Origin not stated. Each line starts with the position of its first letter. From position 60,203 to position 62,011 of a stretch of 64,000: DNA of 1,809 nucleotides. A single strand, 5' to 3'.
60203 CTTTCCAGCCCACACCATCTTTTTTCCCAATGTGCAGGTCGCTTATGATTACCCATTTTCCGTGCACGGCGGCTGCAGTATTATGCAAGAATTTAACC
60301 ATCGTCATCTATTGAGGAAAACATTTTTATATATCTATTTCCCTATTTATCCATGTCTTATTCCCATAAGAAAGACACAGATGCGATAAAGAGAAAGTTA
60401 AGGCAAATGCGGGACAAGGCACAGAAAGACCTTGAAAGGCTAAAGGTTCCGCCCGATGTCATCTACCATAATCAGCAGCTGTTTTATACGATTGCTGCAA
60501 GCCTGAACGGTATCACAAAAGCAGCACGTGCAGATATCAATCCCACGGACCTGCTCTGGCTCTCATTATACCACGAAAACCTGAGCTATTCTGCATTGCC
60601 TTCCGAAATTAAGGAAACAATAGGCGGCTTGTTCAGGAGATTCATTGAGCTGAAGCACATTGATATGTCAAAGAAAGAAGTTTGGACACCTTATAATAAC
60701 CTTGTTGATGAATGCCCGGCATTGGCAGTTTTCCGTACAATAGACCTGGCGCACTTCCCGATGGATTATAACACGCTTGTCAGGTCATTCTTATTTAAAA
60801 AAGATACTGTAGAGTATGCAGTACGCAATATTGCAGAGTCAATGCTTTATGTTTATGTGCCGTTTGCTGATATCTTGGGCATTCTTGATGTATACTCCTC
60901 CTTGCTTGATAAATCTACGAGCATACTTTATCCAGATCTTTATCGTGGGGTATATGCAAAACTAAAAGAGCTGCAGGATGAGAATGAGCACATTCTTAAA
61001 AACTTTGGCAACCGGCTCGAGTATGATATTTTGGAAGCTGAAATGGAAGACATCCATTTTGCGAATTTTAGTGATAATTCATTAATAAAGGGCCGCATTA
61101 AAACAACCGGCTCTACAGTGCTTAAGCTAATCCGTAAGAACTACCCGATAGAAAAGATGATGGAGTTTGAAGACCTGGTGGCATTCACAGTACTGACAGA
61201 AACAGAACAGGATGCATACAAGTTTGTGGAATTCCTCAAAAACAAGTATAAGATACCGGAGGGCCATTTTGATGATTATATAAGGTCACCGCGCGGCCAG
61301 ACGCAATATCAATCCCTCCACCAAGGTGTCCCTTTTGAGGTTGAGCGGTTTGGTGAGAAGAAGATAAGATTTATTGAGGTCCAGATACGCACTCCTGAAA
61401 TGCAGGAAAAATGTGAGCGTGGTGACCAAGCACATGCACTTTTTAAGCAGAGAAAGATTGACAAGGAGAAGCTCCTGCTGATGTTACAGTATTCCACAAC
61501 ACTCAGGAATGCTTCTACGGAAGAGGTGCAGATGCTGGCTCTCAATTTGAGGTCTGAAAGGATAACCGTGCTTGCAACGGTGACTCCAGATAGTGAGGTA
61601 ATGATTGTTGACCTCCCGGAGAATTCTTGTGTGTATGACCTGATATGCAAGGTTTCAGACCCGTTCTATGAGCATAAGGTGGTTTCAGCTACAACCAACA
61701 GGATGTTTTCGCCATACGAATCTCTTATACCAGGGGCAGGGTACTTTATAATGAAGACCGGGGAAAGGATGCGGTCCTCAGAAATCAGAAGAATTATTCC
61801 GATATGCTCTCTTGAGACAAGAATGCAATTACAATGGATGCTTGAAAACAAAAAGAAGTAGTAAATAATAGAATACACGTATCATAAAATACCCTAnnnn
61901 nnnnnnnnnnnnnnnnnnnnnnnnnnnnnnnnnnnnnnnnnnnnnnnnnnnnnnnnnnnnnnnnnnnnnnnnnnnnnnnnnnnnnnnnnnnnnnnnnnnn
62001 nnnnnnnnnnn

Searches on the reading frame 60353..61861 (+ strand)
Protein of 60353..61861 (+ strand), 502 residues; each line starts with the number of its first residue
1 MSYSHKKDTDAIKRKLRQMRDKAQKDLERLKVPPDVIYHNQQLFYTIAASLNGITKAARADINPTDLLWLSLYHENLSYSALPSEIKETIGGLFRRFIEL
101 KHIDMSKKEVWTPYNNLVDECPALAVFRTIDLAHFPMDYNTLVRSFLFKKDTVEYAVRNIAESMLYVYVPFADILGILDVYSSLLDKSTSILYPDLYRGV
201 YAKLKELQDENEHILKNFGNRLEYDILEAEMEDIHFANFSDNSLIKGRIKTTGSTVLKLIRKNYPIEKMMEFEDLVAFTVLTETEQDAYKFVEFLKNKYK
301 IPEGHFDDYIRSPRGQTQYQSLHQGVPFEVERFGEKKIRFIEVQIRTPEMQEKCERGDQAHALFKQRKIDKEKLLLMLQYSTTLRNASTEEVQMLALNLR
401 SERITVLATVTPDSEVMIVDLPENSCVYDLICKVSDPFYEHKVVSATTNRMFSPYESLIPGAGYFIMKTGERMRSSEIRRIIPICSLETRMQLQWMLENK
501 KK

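Call 44: search_protein_families(library=pfam, proteins=[window:60353-61861:+], max_evalue=0.00001)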
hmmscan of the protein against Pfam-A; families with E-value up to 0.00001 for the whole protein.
window:60353-61861:+ (502 aa): 1 family
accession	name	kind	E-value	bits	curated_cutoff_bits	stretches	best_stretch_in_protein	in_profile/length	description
PF04607.23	RelA_SpoT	-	3.8e-20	72.7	27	1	247-367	1-111/113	Region found in RelA / SpoT proteins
